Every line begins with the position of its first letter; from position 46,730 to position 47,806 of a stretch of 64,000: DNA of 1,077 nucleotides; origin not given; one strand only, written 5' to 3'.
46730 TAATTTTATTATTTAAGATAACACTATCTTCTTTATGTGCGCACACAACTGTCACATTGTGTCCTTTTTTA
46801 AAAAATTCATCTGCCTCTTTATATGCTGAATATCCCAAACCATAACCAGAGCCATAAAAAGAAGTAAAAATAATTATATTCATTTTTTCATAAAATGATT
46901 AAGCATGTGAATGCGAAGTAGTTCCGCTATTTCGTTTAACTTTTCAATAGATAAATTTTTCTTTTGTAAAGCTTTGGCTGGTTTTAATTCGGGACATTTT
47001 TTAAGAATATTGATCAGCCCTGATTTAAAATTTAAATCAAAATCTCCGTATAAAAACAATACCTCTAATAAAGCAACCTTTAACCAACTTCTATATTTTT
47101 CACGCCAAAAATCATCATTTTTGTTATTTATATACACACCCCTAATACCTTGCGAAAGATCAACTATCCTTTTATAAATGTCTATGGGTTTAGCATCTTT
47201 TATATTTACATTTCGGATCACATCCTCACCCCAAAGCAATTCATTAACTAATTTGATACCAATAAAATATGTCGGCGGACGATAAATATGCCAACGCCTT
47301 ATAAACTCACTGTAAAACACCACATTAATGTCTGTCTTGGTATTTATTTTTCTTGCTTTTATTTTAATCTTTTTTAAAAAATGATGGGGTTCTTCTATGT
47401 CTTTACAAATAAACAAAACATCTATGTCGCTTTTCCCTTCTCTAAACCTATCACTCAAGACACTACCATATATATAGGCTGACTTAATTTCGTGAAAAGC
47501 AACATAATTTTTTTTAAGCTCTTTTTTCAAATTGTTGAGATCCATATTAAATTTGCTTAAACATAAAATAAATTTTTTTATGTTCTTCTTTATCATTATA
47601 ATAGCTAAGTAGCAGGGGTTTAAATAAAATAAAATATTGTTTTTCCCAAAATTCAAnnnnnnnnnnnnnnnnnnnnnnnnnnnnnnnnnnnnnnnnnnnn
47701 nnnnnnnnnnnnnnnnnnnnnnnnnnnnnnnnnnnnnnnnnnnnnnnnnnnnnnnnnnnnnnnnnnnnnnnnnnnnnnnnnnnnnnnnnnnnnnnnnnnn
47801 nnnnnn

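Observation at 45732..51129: AT-rich cassette of nucleotidyl/phosphoryl-transfer enzymes: candidate undescribed small-molecule modification or signalling/defence module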

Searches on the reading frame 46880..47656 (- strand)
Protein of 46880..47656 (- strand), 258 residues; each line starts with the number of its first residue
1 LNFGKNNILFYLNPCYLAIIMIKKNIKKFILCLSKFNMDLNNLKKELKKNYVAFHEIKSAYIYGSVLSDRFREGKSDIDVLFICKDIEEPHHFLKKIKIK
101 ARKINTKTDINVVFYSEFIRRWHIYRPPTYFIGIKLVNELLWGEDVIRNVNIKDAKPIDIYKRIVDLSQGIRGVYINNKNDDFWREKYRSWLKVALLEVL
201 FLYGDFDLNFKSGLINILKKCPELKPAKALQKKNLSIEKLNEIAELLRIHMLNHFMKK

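Call 3: search_protein_families(library=pfam, proteins=[window:46880-47656:-], max_evalue=0.1)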
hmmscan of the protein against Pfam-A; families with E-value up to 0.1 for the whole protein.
window:46880-47656:- (258 aa): 3 families
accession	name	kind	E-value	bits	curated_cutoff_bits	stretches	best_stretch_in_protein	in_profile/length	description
PF18765.7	Polbeta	-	8e-07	29.6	26.9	1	45-116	5-70/93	Polymerase beta, Nucleotidyltransferase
PF01909.29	NTP_transf_2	-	2.1e-05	25.2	21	1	41-89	2-45/93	Nucleotidyltransferase domain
PF02295.23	z-alpha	-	0.096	13.2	21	0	212-234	7-29/67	Adenosine deaminase z-alpha domain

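Call 4: search_protein_families(library=ncbifam, proteins=[window:46880-47656:-], max_evalue=0.1)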
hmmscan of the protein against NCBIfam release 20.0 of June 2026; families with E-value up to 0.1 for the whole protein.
window:46880-47656:- (258 aa): 2 families
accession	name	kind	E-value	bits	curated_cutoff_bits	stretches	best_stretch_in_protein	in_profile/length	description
NF047752.1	MntA_antitoxin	equivalog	0.00088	19.1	60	1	55-102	5-48/106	type VII toxin-antitoxin system MntA family adenylyltransferase antitoxin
NF012212.1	ANT_9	subfamily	0.018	14.3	340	1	38-87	4-50/249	aminoglycoside nucleotidyltransferase ANT(9)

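Call 5: search_protein_families(library=padloc, proteins=[window:46880-47656:-], max_evalue=0.1)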
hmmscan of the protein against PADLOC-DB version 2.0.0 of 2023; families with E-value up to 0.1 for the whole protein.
window:46880-47656:- (258 aa): 9 families
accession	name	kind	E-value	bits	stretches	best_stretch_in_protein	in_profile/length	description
PDLC04368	PDC-M05A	-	2.5e-05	22.2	1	55-120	105-168/201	-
PDLC04905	PDC-S09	-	2.6e-05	22.5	1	43-98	7-61/101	-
PDLC04903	PDC-S09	-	0.00023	19.4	1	40-113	11-81/108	-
PDLC04906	PDC-S09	-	0.00063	18.1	1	43-86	10-52/98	-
PDLC04372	PDC-M05A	-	0.0061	14.8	1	55-98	74-115/167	-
PDLC04904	PDC-S09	-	0.012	13.9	1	43-98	11-62/104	-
PDLC00790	Cyclase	-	0.014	12.7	1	36-110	56-131/310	oligonucleotide-cyclase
PDLC04369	PDC-M05A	-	0.02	12.5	1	40-89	92-134/201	-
PDLC04902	PDC-S09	-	0.025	12.9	1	45-85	9-48/97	-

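Call 9: find_homologous_proteins(query=window:46880-47545:-, max_evalue=0.001)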
Query window:46880-47545:- (221 aa): 47 proteins with E <= 0.001 among 400 candidates.
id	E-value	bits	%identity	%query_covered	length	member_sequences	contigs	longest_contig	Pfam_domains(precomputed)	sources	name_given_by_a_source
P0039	4.7e-142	489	100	100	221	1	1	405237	PF18765.8,PF01909.30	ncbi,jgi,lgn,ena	ncbi:MAG: nucleotidyltransferase domain-containing protein [Patescibacteria group bacterium]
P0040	3.8e-122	424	84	100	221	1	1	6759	PF18765.8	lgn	-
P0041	1.2e-113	396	80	100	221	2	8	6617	PF18765.8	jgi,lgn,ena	-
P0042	1.7e-110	386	77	100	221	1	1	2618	PF18765.8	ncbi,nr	ncbi:MAG: nucleotidyltransferase domain-containing protein [Enterobacteriaceae bacterium]|nr:nucleot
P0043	6.5e-110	384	76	100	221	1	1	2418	PF18765.8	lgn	-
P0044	5.1e-108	377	75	100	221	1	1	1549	PF18765.8,PF01909.30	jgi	-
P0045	5.8e-108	377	74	100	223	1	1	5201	PF18765.8,PF01909.30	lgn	-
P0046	4.1e-104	365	74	99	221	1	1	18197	PF18765.8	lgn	-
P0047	5.4e-93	328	67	100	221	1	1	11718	PF18765.8,PF01909.30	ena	-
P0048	5.0e-90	319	67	100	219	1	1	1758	-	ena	-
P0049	1.2e-87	311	62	100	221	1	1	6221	PF18765.8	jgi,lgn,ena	-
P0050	3.2e-81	290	61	100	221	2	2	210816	PF18765.8,PF01909.30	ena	-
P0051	8.6e-81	288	82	70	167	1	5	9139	PF18765.8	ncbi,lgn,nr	ncbi:nucleotidyltransferase domain-containing protein [Patescibacteria group bacterium]|nr:nucleotid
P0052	4.6e-78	280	59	100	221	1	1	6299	PF18765.8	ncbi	-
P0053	1.5e-74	268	57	97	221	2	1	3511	PF18765.8,PF01909.30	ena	-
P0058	2.5e-61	225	52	94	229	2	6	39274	PF18765.8,PF01909.30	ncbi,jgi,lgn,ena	-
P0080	4.4e-46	175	43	97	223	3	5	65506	PF18765.8,PF01909.30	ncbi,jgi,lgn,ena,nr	ncbi:nucleotidyltransferase domain-containing protein [Patescibacteria group bacterium]|nr:nucleotid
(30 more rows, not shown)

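Call 17: search_solved_structures(query=window:46880-47545:-, max_evalue=1, show_alignments=1)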
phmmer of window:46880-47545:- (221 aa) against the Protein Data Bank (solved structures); distinct sequences matched with E-value up to 1: 4.
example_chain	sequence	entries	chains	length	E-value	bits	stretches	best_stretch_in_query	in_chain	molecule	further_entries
2rff_A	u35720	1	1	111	0.029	16.9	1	6-72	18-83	Putative nucleotidyltransferase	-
1ylq_A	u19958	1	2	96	0.13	14.7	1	15-58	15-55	putative nucleotidyltransferase, hypothetical protein AF0614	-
9kme_A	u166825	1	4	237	0.19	14.2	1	122-211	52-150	soluble bacteriorhodopsin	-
7vw8_A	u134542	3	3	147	0.9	12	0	106-153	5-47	PBP1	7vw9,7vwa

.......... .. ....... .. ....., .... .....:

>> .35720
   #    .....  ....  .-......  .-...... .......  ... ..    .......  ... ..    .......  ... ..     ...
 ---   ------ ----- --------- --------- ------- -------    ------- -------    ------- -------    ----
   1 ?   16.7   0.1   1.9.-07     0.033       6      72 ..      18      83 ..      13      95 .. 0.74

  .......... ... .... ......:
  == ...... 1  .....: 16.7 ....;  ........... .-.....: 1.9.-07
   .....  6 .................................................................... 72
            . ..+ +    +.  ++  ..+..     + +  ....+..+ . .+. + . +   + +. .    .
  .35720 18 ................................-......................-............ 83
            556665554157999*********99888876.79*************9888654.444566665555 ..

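Call 32: predict_structure(alignment_id=A2)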
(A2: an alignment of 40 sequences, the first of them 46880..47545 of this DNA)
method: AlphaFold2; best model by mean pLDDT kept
length: 221 residues; sequences in the alignment: 40
mean_pLDDT: 93.3   pTM: 0.81
mean pLDDT of the five models: 93.3, 91.7, 91.0, 90.8, 90.2
residues with pLDDT >= 90: 170; 70-90: 49; 50-70: 2; < 50: 0
segments of 3 or more residues with pLDDT < 50: none
pLDDT, mean of each block of 10 residues (from residue 1): 93 97 94 84 97 97 91 95 83 89 97 90 95 95 87 96 94 95 98 95 98 95 59
secondary structure, 60 per line:
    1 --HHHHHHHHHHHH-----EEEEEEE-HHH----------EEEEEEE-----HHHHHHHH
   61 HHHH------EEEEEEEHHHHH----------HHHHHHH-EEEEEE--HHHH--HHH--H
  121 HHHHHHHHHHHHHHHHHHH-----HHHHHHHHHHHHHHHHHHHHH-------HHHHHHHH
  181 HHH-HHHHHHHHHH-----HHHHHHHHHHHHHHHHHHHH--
elements in order: H3-14 E20-26 E41-47 H53-64 E71-77 H78-82 H93-99 E101-106 H109-112 H120-139 H145-165 H173-183 H185-194 H200-219

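Call 35: find_encoding_contigs(protein=P0080, flank=8000, max_places=1)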
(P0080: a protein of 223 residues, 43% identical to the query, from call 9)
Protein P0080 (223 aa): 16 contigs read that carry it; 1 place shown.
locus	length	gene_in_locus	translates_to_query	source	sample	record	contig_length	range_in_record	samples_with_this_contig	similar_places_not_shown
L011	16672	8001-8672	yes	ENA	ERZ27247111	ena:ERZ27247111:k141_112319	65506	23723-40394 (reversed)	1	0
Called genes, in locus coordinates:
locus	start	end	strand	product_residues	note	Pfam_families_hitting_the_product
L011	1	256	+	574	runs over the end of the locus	PF04932:Wzy_C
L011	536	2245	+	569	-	PF03235:GmrSD_N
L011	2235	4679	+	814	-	-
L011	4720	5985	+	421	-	PF09903:DUF2130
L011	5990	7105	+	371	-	PF01633:Choline_kinase, PF01636:APH, PF19974:TCAD9 (weak)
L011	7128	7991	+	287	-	PF02811:PHP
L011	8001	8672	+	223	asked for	PF01909:NTP_transf_2, PF18765:Polbeta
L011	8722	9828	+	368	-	PF13439:Glyco_transf_4, PF00534:Glycos_transf_1, PF13692:Glyco_trans_1_4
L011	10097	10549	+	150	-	-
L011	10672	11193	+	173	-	PF03449:GreA_GreB_N, PF01272:GreA_GreB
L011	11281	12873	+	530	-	PF01336:tRNA_anti-codon, PF00152:tRNA-synt_2, PF01409:tRNA-synt_2d (weak)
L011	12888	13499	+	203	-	PF12917:YfbR-like, PF13023:HD_3, PF01966:HD (weak)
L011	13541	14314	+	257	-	PF02661:Fic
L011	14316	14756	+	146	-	PF06574:FAD_syn (faint), PF01467:CTP_transf_like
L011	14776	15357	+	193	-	-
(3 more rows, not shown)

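Call 36: find_encoding_contigs(protein=P0058, flank=8000, max_places=1)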
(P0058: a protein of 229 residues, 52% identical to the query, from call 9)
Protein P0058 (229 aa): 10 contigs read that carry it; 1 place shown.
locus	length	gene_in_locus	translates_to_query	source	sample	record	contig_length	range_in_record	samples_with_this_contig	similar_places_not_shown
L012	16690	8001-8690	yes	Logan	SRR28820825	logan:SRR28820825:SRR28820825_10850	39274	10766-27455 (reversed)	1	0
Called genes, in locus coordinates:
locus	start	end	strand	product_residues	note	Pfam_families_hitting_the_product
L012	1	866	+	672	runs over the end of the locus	PF00881:Nitroreductase, PF02624:YcaO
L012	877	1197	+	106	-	PF19673:DUF6176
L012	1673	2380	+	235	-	PF05148:Methyltransf_8 (weak), PF13489:Methyltransf_23, PF13847:Methyltransf_31, PF08241:Methyltransf_11, PF08242:Methyltransf_12, PF13649:Methyltransf_25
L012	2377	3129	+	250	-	PF00765:Autoind_synth, PF21926:FeeM, PF13444:Acetyltransf_5 (weak)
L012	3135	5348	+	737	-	PF16927:HisKA_7TM, PF00512:HisKA, PF02518:HATPase_c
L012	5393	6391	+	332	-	PF01636:APH, PF01633:Choline_kinase (weak)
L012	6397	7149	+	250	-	PF01261:AP_endonuc_2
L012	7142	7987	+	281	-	-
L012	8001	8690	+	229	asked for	PF01909:NTP_transf_2, PF18765:Polbeta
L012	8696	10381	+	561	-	PF13439:Glyco_transf_4, PF20706:GT4-conflict, PF00534:Glycos_transf_1, PF13692:Glyco_trans_1_4, PF00293:NUDIX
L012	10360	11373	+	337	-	PF04055:Radical_SAM, PF13186:SPASM (weak)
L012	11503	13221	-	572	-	PF07973:tRNA_SAD, PF00587:tRNA-synt_2b, PF03129:HGTP_anticodon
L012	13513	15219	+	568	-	PF03485:Arg_tRNA_synt_N, PF00750:tRNA-synt_1d, PF05746:DALR_1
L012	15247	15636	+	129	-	PF00072:Response_reg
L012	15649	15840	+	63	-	PF00037:Fer4 (faint), PF13370:Fer4_13, PF13459:Fer4_15 (weak)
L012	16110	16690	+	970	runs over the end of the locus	PF00133:tRNA-synt_1, PF09334:tRNA-synt_1g (weak), PF08264:Anticodon_1, PF19302:DUF5915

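Call 40: find_related_loci(query=A2, collection=genome_contigs, flank=7000)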
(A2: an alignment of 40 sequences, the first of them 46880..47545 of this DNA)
Query A2 (221 aa) in genome_contigs; peptide patterns used: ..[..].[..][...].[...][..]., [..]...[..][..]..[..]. (x = any residue, [..] = any of these).
38 stretches matched a pattern; 19 encode a relative of the query (tblastn E <= 1e-3); 19 distinct loci.
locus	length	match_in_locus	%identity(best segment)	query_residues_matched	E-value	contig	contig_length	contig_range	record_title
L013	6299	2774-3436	59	1-221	4e-84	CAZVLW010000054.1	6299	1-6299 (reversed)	MAG TPA_asm: uncultured Gammaproteobacteria bacterium isolate SRP141376_co2_264 genome assembly, contig: NODE_21040_leng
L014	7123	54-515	82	1-154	8e-77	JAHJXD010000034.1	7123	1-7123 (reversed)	MAG: Patescibacteria group bacterium isolate UML_A.mb.15 UML_A.mb.15_k141_53442, whole genome shotgun sequence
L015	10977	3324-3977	50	3-218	6e-64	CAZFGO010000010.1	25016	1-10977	MAG TPA_asm: uncultured Gammaproteobacteria bacterium isolate SRP093762_co1_14 genome assembly, contig: NODE_1195_length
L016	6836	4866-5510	51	6-220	9e-63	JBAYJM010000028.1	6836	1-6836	MAG: Candidatus Buchananbacteria bacterium isolate SO_2016_GW1_56 scaffold21293_OW334_2016, whole genome shotgun sequenc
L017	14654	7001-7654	48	3-220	2e-59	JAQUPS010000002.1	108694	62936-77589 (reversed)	MAG: Patescibacteria group bacterium isolate STD1_31 NODE_369_length_108694_cov_7.490315_Sandtown_D1, whole genome shotg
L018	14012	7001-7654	47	3-220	6e-58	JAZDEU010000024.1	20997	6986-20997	MAG: bacterium isolate MEGAHIT-group-0.164 k141_7720529, whole genome shotgun sequence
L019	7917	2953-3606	47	3-220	3e-57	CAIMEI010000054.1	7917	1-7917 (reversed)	Candidatus Falkowbacteria bacterium isolate AlinenLipids_bin-9750 genome assembly, contig: bin-9750:054/189, whole genom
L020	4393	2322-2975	47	3-220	3e-57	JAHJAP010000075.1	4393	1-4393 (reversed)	MAG: Patescibacteria group bacterium isolate Modern_marine.mb.217 Modern_marine.mb.217_k141_1300461, whole genome shotgu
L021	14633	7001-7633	47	10-220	1e-56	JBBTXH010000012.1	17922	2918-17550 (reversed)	MAG: Patescibacteria group bacterium isolate H51-bin326_1 H51_bin326_1_000000000012, whole genome shotgun sequence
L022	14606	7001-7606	45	10-211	3e-56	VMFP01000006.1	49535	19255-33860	MAG: Parcubacteria group bacterium Gr01-1014_38 G01um101438_scaffold_204, whole genome shotgun sequence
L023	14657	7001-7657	44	3-221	7e-61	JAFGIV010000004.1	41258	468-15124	MAG: Candidatus Uhrbacteria bacterium isolate Zod_Metabat.236 k87_677637, whole genome shotgun sequence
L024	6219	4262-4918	44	3-221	9e-54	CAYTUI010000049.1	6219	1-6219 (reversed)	MAG TPA_asm: uncultured Gammaproteobacteria bacterium isolate SRP062349_co4_110 genome assembly, contig: NODE_4147_lengt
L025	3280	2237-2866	44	10-219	1e-52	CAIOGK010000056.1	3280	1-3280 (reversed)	Candidatus Falkowbacteria bacterium isolate Loclat_bin-04004 genome assembly, contig: bin-04004:056/137, whole genome sh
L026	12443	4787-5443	46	3-221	4e-54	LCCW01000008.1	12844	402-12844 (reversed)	MAG: Candidatus Kuenenbacteria bacterium GW2011_GWA2_42_15 UV02_C0008, whole genome shotgun sequence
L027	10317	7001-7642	43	6-219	2e-50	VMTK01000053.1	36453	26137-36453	MAG: Candidatus Falkowbacteria bacterium isolate S3_17 k141_4147, whole genome shotgun sequence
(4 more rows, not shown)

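Call 42: search_protein_families(library=ncbifam, proteins=[L012:6397-7149:+, L015:1708-2469:+], max_evalue=0.1)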
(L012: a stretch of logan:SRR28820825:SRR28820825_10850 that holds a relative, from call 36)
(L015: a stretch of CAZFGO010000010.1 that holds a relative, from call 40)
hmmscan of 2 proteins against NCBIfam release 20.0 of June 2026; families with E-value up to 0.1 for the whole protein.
L012:6397-7149:+ (250 aa): 4 families
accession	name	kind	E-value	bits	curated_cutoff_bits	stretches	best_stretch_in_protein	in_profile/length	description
NF041277.1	coba_remo_CbiR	equivalog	8.5e-06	25.5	105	1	12-167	16-173/249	cobamide remodeling phosphodiesterase CbiR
NF002196.0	PRK01060.1-1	equivalog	0.00067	19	333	1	80-193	89-210/297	deoxyribonuclease IV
NF010069.0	PRK13549.1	equivalog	0.027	12.9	699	1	63-164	98-201/513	xylose ABC transporter ATP-binding protein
TIGR00979.1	fumC_II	equivalog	0.04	12.7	664.75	0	101-191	163-250/458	class II fumarate hydratase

L015:1708-2469:+ (253 aa): 4 families
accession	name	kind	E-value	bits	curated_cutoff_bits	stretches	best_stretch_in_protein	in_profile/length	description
NF041277.1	coba_remo_CbiR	equivalog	1.8e-07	31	105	1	48-249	46-247/249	cobamide remodeling phosphodiesterase CbiR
NF002196.0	PRK01060.1-1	equivalog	0.0003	20.2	333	1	86-208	90-223/297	deoxyribonuclease IV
NF007360.0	PRK09856.1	equivalog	0.011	15.3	305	1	111-221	121-234/276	fructoselysine 3-epimerase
NF045836.1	MMB_0454_fam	equivalog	0.075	13.4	40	1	126-196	16-84/97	MMB_0454 family protein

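Call 49: find_homologous_proteins(query=A2, max_evalue=0.001)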
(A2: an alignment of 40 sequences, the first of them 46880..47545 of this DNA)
Query A2 (40 sequences) (221 aa, profile of the alignment): 110 proteins with E <= 0.001 among 6748 candidates.
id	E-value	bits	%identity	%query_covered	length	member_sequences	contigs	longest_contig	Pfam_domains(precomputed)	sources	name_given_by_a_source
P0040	6.8e-99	348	84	100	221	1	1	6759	PF18765.8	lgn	-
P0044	4.0e-97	342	75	100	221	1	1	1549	PF18765.8,PF01909.30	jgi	-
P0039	4.3e-97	342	100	100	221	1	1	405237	PF18765.8,PF01909.30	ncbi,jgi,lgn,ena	ncbi:MAG: nucleotidyltransferase domain-containing protein [Patescibacteria group bacterium]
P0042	6.9e-97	341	77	100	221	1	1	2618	PF18765.8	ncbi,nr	ncbi:MAG: nucleotidyltransferase domain-containing protein [Enterobacteriaceae bacterium]|nr:nucleot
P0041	1.1e-96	341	80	100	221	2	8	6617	PF18765.8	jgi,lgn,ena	-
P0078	7.2e-96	338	43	97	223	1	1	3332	PF18765.8,PF01909.30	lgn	-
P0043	2.0e-95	337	76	100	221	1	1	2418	PF18765.8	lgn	-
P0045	2.8e-95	336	74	100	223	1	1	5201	PF18765.8,PF01909.30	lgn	-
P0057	2.9e-95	336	52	100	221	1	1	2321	PF18765.8,PF01909.30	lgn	-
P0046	5.9e-95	335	74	99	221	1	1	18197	PF18765.8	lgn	-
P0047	8.2e-95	335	67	100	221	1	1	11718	PF18765.8,PF01909.30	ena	-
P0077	9.1e-95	334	44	98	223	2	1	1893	PF18765.8,PF01909.30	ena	-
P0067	3.5e-94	333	51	92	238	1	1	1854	PF18765.8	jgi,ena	-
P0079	6.2e-94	332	43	95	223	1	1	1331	PF18765.8,PF01909.30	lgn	-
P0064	1.0e-93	331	53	92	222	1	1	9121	PF18765.8,PF01909.30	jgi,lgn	jgi:predicted nucleotidyltransferase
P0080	5.2e-92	325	43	97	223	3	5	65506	PF18765.8,PF01909.30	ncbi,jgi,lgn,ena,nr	ncbi:nucleotidyltransferase domain-containing protein [Patescibacteria group bacterium]|nr:nucleotid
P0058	1.2e-89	318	52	94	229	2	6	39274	PF18765.8,PF01909.30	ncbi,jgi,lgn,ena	-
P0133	8.4e-88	312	45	99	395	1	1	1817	PF18765.8,PF01909.30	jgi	jgi:predicted nucleotidyltransferase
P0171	2.2e-28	117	27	89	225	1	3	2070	-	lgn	-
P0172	6.9e-28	116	34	90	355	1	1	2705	PF18765.8,PF00293.35,PF01909.30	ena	-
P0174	6.5e-22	96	29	91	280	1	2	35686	PF01909.30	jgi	jgi:predicted nucleotidyltransferase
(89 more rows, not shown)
